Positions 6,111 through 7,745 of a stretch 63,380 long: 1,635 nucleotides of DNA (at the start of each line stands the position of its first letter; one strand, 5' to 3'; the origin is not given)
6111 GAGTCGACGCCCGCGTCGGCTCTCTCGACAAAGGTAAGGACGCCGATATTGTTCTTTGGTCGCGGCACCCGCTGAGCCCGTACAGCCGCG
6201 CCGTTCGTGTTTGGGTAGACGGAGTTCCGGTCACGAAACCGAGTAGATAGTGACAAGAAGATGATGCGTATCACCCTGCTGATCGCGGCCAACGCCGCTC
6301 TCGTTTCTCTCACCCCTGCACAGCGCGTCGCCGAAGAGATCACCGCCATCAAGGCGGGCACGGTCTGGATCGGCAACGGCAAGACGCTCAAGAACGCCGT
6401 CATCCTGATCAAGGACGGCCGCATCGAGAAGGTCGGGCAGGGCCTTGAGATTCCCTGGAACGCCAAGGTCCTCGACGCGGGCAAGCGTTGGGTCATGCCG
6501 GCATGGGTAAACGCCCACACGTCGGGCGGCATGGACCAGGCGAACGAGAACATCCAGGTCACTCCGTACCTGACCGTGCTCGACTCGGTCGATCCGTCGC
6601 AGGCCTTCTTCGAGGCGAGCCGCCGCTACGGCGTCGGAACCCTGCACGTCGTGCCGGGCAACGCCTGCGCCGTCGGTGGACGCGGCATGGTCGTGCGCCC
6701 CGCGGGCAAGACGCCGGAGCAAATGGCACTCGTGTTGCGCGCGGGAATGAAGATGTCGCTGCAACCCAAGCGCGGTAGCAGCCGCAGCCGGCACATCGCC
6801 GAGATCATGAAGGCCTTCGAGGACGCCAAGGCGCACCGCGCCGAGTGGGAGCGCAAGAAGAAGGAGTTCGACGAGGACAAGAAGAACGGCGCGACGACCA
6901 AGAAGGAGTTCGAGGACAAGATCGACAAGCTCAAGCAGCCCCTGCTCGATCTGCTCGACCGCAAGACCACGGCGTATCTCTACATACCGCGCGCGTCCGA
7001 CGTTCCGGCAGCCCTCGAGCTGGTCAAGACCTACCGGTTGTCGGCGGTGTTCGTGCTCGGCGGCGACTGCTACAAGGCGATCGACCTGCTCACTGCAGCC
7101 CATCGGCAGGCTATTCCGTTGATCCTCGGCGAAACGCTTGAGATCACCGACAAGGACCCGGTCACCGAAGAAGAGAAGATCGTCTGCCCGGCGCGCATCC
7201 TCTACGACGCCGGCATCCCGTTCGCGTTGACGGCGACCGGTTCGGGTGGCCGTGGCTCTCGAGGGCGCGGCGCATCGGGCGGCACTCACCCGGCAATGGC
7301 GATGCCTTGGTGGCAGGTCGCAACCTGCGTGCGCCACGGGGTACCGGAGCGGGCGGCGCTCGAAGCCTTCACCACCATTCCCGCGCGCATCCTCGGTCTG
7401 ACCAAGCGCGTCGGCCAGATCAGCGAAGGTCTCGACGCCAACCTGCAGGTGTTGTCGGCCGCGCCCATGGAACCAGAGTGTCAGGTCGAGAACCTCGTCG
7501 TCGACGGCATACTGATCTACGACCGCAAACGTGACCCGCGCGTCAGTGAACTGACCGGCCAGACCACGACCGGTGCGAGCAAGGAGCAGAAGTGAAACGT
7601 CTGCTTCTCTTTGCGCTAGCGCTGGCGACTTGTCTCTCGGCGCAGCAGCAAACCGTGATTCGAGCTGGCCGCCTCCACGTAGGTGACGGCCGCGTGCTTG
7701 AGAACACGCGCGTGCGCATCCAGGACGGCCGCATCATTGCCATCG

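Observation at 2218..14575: Eight co-directional secreted amidohydrolase-superfamily paralogues (nine modules) in one 12.4-kb translationally coupled array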

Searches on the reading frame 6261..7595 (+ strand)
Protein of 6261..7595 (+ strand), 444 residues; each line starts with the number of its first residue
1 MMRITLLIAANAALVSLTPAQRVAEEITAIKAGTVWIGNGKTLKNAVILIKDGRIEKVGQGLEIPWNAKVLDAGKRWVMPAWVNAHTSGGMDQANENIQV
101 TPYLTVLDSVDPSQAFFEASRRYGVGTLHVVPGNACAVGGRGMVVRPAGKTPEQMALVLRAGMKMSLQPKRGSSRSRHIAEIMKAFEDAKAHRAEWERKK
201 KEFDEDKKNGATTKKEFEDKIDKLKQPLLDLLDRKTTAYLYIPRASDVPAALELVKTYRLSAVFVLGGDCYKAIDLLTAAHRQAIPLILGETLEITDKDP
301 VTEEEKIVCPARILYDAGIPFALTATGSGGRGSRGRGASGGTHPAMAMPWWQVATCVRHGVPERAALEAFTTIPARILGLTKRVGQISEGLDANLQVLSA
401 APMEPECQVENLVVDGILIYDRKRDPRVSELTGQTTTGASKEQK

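Call 4: search_protein_families(library=pfam, proteins=[window:6261-7595:+], max_evalue=0.01)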
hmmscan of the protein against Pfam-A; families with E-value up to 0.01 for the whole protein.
window:6261-7595:+ (444 aa): 2 families
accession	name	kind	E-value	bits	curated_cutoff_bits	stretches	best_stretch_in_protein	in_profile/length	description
PF01979.26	Amidohydro_1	-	4.7e-07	29.8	25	1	353-416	264-342/345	Amidohydrolase family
PF07969.17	Amidohydro_3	-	7.4e-06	26.1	29.7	1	361-416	407-468/472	Amidohydrolase family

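Call 5: search_protein_families(library=ncbifam, proteins=[window:6261-7595:+], max_evalue=0.01)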
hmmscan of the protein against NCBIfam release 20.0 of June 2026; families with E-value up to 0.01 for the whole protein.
window:6261-7595:+ (444 aa): 27 families (the best 25 are shown)
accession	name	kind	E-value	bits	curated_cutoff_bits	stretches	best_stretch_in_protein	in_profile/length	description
NF051886.1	XaaProDiPepCaul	equivalog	9.7e-10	38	500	2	37-90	10-65/398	Xaa-Pro dipeptidase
NF058538.1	ergo_util_ErtD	equivalog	3e-08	32.9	600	1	38-99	11-71/446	hydantoin-5-propionate amidohydrolase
NF011990.0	PRK15446.2-6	subfamily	9.6e-08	31.1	233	1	364-423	329-386/390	alpha-D-ribose 1-methylphosphonate 5-triphosphate diphosphatase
TIGR01224.1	hutI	equivalog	1e-07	31.1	298.15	1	341-401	294-354/377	imidazolonepropionase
NF006056.0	PRK08204.1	subfamily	1.5e-07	30.6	391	1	42-87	21-65/449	hypothetical protein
TIGR00221.1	nagA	equivalog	7.7e-07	28.4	225.65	1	363-415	331-378/380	N-acetylglucosamine-6-phosphate deacetylase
NF006689.0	PRK09237.1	equivalog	1.1e-06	27.5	371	1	30-87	7-64/383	amidohydrolase/deacetylase family metallohydrolase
TIGR00857.1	pyrC_multi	subfamily_domain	1.3e-06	27.7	279.05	0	46-87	6-46/412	dihydroorotase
NF004701.0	PRK06038.1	equivalog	1.4e-06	27.3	609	1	30-91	8-68/432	N-ethylammeline chlorohydrolase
NF005557.0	PRK07228.1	equivalog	2.5e-06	26.5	522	0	30-86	6-62/445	5'-deoxyadenosine deaminase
NF006252.0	PRK08393.1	equivalog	4e-06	26.1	617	1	30-91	5-65/424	N-ethylammeline chlorohydrolase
NF009059.0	PRK12393.1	equivalog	4.6e-06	25.6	543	1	28-86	13-68/460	amidohydrolase family protein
TIGR03178.1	allantoinase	equivalog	1.8e-05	23.7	357.85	0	30-87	4-58/441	allantoinase AllB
NF005759.0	PRK07583.1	equivalog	2.4e-05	23.2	403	0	361-401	360-399/438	cytosine deaminase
NF009941.0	PRK13404.1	subfamily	2.9e-05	22.9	647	0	42-88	18-62/478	dihydropyrimidinase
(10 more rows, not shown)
